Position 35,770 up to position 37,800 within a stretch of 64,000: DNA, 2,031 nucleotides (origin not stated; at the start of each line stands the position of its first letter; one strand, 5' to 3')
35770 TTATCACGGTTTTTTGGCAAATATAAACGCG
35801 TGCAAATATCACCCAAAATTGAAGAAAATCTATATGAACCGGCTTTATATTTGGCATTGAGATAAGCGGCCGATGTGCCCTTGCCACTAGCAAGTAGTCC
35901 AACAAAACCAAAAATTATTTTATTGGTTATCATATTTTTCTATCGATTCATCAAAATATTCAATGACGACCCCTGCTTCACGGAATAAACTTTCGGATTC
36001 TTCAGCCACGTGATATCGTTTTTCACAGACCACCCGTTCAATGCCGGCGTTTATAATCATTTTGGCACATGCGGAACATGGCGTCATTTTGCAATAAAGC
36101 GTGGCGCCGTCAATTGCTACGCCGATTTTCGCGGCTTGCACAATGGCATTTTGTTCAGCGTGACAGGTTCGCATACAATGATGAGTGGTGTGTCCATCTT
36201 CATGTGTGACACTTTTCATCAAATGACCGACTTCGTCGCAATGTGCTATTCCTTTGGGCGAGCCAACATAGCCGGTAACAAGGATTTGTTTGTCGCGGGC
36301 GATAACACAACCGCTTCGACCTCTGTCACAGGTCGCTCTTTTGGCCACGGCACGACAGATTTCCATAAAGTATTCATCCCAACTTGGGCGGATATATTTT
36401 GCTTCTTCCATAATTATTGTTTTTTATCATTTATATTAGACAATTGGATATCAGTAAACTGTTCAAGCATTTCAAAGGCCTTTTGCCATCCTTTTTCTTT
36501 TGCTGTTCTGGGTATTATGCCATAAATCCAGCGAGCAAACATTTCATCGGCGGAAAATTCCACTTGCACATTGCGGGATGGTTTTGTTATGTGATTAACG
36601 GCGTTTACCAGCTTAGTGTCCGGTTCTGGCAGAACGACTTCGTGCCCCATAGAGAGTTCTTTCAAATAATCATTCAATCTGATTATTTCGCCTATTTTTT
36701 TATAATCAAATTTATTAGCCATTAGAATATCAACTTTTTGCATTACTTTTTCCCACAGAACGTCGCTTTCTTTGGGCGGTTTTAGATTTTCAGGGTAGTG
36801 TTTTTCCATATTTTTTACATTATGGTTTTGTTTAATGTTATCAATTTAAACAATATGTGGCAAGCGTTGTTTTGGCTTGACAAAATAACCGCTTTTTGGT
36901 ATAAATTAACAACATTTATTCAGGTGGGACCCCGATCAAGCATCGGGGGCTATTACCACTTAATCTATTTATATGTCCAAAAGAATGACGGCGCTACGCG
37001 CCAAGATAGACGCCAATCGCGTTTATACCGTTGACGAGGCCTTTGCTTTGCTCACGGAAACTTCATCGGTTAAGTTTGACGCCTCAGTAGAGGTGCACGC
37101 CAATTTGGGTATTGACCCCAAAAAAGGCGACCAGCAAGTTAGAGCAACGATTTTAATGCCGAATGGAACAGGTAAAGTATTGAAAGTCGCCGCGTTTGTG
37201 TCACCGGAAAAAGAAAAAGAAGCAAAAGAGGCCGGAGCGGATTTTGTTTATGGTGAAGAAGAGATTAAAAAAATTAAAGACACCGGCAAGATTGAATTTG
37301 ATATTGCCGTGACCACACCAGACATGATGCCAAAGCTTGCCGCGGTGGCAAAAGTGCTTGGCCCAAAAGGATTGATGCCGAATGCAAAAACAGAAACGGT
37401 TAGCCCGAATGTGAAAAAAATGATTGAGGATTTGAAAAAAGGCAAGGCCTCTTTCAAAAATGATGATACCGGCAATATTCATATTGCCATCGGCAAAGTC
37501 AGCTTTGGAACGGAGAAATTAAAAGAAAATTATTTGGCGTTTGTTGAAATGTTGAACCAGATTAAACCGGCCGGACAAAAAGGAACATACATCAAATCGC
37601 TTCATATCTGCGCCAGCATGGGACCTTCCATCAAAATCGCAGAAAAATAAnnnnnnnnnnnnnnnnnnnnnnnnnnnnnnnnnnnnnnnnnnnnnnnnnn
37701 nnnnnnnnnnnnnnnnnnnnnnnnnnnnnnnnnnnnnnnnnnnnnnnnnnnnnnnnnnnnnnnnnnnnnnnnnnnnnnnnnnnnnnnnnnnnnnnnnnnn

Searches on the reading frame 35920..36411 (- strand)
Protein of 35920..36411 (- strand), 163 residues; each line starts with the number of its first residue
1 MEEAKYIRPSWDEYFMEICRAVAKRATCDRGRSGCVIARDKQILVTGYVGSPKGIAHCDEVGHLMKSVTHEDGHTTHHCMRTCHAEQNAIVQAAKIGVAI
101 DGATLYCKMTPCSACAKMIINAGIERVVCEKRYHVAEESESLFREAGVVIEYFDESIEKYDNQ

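Call 11: search_protein_families(library=pfam, proteins=[window:35920-36411:-], max_evalue=0.01)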
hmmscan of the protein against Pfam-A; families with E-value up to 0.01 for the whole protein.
window:35920-36411:- (163 aa): 5 families
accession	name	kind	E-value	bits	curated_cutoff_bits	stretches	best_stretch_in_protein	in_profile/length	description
PF00383.29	dCMP_cyt_deam_1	-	8.4e-25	87.1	25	1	10-129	2-100/102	Cytidine and deoxycytidylate deaminase zinc-binding region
PF14437.12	MafB19-deam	-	4e-16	59.6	27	1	10-132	2-102/142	MafB19-like deaminase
PF14439.12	Bd3614-deam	-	0.00033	21.1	38.5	1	81-144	33-98/113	Bd3614-like deaminase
PF18778.7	NAD1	-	0.0025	18.4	27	1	61-121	30-92/175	Novel AID APOBEC clade 1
PF18750.7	SNAD4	-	0.0072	16.8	27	0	66-121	10-73/130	Secreted Novel AID/APOBEC-like Deaminase 4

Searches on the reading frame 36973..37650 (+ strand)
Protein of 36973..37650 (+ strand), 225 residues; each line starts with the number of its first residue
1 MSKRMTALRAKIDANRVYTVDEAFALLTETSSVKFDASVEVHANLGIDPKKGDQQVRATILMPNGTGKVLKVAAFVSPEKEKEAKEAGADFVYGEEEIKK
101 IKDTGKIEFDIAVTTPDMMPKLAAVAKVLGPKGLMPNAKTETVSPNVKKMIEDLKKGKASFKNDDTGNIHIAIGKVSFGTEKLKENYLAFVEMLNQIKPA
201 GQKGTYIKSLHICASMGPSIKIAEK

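Call 11: search_protein_families(library=pfam, proteins=[window:36973-37650:+], max_evalue=0.01)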
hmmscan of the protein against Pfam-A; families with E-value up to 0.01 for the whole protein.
window:36973-37650:+ (225 aa): 1 family
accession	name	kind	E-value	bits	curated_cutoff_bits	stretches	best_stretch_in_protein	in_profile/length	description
PF00687.26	Ribosomal_L1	-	4.2e-57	193.4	32.2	1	27-218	1-198/198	Ribosomal protein L1p/L10e family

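Call 14: find_encoding_contigs(protein=window:36973-37650:+, flank=5000, max_places=10)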
Protein window:36973-37650:+ (225 aa): 9 contigs read that carry it; 8 places shown.
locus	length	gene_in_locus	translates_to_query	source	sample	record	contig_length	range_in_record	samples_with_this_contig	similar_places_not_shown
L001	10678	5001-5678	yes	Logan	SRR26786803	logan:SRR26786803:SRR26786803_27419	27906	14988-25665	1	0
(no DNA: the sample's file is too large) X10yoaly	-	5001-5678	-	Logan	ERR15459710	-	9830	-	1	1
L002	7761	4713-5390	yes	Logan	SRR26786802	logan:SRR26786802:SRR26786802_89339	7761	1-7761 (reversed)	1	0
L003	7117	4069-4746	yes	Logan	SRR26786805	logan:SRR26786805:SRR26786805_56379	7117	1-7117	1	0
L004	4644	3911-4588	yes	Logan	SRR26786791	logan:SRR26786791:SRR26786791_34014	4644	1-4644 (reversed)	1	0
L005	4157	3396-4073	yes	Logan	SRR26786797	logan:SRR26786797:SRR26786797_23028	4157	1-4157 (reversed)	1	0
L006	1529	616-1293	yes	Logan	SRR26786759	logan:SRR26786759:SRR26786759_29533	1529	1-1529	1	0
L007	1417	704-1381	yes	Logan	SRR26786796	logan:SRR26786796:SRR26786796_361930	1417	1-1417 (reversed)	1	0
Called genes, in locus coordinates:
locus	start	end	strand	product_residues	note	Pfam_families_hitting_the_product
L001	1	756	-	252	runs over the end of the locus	PF06790:UPF0259 (faint)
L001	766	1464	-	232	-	PF02223:Thymidylate_kin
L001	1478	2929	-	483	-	PF02511:Thy1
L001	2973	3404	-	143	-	PF00692:dUTPase, PF22769:DCD (weak)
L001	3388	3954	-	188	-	PF13207:AAA_17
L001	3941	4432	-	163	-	PF00383:dCMP_cyt_deam_1, PF14437:MafB19-deam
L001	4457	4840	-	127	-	-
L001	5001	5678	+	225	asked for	PF00687:Ribosomal_L1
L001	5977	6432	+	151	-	-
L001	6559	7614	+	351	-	-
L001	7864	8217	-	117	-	-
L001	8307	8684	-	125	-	PF06397:Desulfoferrod_N, PF01880:Desulfoferrodox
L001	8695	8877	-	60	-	-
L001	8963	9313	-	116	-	-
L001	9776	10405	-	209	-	PF01161:PBP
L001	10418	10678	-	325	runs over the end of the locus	PF00579:tRNA-synt_1b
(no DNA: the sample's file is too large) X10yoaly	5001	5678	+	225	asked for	PF00687:Ribosomal_L1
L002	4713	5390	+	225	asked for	PF00687:Ribosomal_L1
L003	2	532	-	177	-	?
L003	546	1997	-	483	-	PF02511:Thy1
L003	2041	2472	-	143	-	PF00692:dUTPase, PF22769:DCD (weak)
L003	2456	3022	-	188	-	PF13207:AAA_17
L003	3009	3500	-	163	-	PF00383:dCMP_cyt_deam_1, PF14437:MafB19-deam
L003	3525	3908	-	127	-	-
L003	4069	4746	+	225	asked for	PF00687:Ribosomal_L1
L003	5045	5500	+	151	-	-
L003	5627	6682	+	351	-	-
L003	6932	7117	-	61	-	?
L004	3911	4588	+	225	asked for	PF00687:Ribosomal_L1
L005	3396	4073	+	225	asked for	PF00687:Ribosomal_L1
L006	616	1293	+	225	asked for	PF00687:Ribosomal_L1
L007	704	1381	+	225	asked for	PF00687:Ribosomal_L1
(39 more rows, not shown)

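Call 17: find_related_loci(query=window:36973-37650:+, collection=genome_contigs, flank=6000)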
Query window:36973-37650:+ (225 aa) in genome_contigs; peptide patterns used: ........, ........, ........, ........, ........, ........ (x = any residue, [..] = any of these).
599 stretches matched a pattern (row limit reached: there are more); 194 encode a relative of the query (tblastn E <= 1e-3); the best 80 are kept; 80 distinct loci.
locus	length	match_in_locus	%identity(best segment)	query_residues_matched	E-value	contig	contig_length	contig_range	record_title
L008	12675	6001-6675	77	1-225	1e-118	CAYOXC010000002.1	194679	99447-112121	MAG TPA_asm: uncultured Gammaproteobacteria bacterium isolate SRP319275_co4_114 genome assembly, contig: NODE_32_length_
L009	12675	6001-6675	75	1-225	4e-114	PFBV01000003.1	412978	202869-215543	MAG: Candidatus Magasanikbacteria bacterium CG10_big_fil_rev_8_21_14_0_10_36_32 CG10_8_21_14_0.10_scaffold_23_c, whole g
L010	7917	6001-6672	74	1-224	3e-113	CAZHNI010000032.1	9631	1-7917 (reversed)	MAG TPA_asm: uncultured Gammaproteobacteria bacterium isolate SRP257259_co1_325 genome assembly, contig: NODE_10756_leng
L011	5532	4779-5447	74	1-223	8e-111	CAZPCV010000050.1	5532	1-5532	MAG TPA_asm: uncultured Gammaproteobacteria bacterium isolate SRP257259_co1_228 genome assembly, contig: NODE_26178_leng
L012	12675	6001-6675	73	1-225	4e-111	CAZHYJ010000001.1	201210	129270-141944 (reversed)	MAG TPA_asm: uncultured Gammaproteobacteria bacterium isolate SRP263991_co7_335 genome assembly, contig: NODE_19_length_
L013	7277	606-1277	73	1-224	1e-109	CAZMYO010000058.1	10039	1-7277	MAG TPA_asm: uncultured Gammaproteobacteria bacterium isolate binchicken_co203_87 genome assembly, contig: k141_2508866,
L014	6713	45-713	73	1-223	1e-109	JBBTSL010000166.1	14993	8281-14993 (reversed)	MAG: Patescibacteria group bacterium isolate H41-bin286_1 H41_bin286_1_000000000166, whole genome shotgun sequence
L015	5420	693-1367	72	1-225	1e-109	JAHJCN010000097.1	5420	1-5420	MAG: Patescibacteria group bacterium isolate Modern_marine.mb.308 Modern_marine.mb.308_k141_2131958, whole genome shotgu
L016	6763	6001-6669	74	1-223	1e-109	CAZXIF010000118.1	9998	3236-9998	MAG TPA_asm: uncultured Gammaproteobacteria bacterium isolate binchicken_co203_499 genome assembly, contig: k141_2666547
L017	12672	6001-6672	71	1-224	3e-109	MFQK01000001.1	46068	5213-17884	MAG: Candidatus Magasanikbacteria bacterium RIFCSPLOWO2_02_FULL_44_11 rifcsplowo2_02_scaffold_1090, whole genome shotgun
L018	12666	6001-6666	72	1-222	6e-109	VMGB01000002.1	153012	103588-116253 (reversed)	MAG: Parcubacteria group bacterium Gr01-1014_13 G01um101413_scaffold_20, whole genome shotgun sequence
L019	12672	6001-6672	73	1-224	4e-109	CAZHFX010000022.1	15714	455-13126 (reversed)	MAG TPA_asm: uncultured Gammaproteobacteria bacterium isolate SRP062349_co5_171 genome assembly, contig: NODE_1299_lengt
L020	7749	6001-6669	72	1-223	2e-108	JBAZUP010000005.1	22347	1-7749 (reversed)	MAG: Patescibacteria group bacterium isolate SO_2017_GW1_231 NODE_9165_length_22347_cov_3.432268_OW334_2017, whole genom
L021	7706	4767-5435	73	1-223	3e-108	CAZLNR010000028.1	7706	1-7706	MAG TPA_asm: uncultured Gammaproteobacteria bacterium isolate SRP286056_co2_342 genome assembly, contig: NODE_16223_leng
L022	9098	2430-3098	72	1-223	7e-108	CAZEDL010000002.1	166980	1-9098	MAG TPA_asm: uncultured Gammaproteobacteria bacterium isolate SRP342105_co1_41 genome assembly, contig: NODE_96_length_1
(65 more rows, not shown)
